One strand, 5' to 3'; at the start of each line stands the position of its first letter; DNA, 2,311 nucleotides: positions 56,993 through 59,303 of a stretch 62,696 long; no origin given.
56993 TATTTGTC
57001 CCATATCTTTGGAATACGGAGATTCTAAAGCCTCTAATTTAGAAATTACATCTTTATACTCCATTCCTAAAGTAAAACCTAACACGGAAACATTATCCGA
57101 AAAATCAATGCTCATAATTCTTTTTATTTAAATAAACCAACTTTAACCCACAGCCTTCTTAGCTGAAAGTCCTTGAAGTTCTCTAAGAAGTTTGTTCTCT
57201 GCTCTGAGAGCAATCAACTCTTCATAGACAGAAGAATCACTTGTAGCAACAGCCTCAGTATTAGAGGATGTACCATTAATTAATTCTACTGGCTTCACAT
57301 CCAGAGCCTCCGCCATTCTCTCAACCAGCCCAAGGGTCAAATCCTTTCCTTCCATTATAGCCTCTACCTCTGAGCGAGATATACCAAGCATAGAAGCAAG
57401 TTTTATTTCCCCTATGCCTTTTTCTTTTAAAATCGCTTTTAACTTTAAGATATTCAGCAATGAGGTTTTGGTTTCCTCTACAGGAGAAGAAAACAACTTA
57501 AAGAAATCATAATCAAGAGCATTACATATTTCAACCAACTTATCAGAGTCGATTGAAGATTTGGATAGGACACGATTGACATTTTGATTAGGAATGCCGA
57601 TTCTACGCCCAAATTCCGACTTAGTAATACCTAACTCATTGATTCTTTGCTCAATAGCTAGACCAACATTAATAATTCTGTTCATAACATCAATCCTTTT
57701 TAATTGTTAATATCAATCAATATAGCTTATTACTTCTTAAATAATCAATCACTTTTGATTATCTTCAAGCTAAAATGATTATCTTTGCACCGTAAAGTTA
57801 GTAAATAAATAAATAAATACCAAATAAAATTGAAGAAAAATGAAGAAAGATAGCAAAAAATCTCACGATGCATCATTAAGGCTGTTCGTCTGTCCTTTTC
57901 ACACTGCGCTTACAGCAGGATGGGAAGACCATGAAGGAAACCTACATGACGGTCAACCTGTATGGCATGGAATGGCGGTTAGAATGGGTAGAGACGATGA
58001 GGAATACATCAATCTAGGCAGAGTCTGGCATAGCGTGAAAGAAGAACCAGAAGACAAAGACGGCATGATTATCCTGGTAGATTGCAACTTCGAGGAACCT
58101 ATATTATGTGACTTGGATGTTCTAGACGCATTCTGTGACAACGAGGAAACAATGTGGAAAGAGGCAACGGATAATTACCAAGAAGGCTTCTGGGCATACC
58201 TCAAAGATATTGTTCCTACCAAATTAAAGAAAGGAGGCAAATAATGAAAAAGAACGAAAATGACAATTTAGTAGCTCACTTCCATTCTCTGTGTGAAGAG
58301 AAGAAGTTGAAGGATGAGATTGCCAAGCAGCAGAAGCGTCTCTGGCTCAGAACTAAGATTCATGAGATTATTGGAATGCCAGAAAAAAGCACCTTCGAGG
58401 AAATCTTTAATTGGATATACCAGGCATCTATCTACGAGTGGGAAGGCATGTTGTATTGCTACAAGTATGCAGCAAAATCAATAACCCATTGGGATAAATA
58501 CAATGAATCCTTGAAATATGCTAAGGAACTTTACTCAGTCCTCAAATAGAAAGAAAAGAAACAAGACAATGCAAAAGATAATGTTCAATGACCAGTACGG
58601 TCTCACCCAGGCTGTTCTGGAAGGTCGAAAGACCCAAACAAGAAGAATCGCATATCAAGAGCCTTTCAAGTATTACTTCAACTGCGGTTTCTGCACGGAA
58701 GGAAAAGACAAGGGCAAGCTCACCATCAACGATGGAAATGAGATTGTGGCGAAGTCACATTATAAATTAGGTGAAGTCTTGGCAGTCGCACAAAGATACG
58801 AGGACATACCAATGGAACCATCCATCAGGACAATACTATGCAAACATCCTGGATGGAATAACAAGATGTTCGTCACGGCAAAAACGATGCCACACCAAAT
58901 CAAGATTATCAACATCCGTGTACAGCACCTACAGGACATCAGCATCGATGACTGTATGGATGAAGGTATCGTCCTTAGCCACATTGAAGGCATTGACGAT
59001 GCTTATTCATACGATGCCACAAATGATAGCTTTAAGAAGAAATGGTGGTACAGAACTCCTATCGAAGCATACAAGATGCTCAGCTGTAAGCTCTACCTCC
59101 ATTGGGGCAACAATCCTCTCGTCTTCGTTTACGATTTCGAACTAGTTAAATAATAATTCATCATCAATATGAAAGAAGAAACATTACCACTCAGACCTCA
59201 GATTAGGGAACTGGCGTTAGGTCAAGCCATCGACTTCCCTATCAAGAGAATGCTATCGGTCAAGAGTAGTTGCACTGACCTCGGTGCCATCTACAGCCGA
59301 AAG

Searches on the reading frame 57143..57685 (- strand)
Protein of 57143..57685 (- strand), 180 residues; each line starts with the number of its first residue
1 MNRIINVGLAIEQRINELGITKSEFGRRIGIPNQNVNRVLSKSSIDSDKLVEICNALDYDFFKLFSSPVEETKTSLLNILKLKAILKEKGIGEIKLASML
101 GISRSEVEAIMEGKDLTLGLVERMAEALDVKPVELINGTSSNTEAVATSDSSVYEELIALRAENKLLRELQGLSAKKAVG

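Call 15: search_protein_families(library=pfam, max_evalue=0.01, proteins=[window:57143-57685:-])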
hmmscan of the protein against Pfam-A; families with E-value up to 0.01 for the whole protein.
window:57143-57685:- (180 aa): 7 families
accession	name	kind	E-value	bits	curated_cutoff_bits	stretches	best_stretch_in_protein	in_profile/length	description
PF01381.28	HTH_3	-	2.1e-15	56.9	23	2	82-135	1-55/55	Helix-turn-helix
PF13443.12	HTH_26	-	7.4e-13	49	22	2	81-136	1-58/63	Cro/C1-type HTH DNA-binding domain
PF12844.13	HTH_19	-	1e-06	29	30.2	1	81-139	3-62/64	Helix-turn-helix domain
PF13560.12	HTH_31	-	3.6e-06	27.6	27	1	96-134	20-60/64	Helix-turn-helix domain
PF13545.12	HTH_Crp_2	-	0.00062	20.1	27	0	17-42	20-45/70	Crp-like helix-turn-helix domain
PF13744.12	HTH_37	-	0.0023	18.1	27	0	9-59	21-73/80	Helix-turn-helix domain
PF15943.11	YdaS_toxin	-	0.0079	16.4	30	0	92-112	10-30/65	Bacterial toxin YdaS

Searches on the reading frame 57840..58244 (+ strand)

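Call 14: search_protein_families(library=pfam, max_evalue=0.01, proteins=[window:57840-58244:+])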
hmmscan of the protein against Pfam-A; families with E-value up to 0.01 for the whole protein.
window:57840-58244:+ (134 aa): 0 families

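Call 37: search_protein_families(library=phrogs, max_evalue=0.01, proteins=[window:57840-58244:+])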
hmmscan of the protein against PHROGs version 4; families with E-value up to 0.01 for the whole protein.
window:57840-58244:+ (134 aa): 1 family
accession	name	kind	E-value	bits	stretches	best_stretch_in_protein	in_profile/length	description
phrog_32914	-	unknown function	0.0014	20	1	61-130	42-109/119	-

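Call 88: search_protein_families(library=ncbifam, max_evalue=0.1, proteins=[window:57840-58244:+])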
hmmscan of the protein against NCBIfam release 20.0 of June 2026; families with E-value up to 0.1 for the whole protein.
window:57840-58244:+ (134 aa): 0 families

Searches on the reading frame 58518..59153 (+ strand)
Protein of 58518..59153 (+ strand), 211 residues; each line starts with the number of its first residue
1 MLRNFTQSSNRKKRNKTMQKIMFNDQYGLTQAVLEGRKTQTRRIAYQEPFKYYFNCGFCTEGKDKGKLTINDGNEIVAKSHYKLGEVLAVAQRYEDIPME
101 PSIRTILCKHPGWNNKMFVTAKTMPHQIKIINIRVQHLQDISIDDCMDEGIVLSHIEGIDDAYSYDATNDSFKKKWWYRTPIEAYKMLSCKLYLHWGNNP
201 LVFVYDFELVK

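Call 14: search_protein_families(library=pfam, max_evalue=0.01, proteins=[window:58518-59153:+])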
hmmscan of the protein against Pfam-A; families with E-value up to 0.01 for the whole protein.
window:58518-59153:+ (211 aa): 0 families

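Call 37: search_protein_families(library=phrogs, max_evalue=0.01, proteins=[window:58518-59153:+])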
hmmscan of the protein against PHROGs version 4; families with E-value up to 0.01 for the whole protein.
window:58518-59153:+ (211 aa): 3 families
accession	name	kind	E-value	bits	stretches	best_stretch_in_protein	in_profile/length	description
phrog_874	-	unknown function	7.7e-27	95.4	1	9-210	58-257/277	-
phrog_18361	-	unknown function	2.2e-08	35.7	1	128-210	10-86/92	-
phrog_27495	-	unknown function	0.0082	16.8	0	20-50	9-37/186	-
